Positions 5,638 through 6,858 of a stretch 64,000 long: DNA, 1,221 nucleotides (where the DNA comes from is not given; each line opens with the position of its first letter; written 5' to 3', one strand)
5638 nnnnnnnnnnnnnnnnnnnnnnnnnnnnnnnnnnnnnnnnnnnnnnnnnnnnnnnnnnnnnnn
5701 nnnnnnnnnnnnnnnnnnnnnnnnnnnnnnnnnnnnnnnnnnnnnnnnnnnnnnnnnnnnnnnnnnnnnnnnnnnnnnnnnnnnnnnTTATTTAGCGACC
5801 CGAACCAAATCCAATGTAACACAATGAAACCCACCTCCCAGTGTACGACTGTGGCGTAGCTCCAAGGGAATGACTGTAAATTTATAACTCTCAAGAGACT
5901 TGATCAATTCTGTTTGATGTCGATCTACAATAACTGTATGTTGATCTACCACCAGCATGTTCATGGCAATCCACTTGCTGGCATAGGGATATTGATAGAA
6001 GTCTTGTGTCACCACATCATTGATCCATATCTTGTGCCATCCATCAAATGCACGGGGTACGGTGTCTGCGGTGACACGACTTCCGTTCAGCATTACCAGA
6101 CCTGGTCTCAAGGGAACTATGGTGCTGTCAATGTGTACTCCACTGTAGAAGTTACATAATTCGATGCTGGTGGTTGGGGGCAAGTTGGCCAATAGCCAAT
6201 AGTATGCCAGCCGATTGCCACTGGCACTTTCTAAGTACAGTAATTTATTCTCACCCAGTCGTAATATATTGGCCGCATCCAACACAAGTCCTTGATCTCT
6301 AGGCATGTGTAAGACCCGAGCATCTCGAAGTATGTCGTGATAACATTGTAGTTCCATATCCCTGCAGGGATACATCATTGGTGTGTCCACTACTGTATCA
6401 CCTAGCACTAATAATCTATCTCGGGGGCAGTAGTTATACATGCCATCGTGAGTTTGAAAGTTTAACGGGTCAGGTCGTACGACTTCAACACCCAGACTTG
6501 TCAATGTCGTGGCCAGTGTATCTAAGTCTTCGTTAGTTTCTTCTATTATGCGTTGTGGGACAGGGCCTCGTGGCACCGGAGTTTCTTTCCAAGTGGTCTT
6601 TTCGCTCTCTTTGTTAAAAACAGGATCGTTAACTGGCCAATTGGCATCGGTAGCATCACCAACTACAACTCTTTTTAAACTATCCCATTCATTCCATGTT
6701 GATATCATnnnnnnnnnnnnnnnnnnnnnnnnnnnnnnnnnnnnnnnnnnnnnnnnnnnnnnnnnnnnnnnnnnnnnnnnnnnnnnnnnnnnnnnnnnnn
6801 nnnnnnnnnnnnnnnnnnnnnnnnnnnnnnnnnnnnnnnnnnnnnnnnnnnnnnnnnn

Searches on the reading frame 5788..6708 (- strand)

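Call 12: search_protein_families(library=phrogs, proteins=[window:5788-6708:-], max_evalue=0.001)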
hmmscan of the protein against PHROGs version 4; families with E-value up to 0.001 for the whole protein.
window:5788-6708:- (306 aa): 1 family
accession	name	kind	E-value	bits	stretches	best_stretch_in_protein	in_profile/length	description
phrog_25854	-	unknown function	2.8e-29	103.5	2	141-304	152-316/323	-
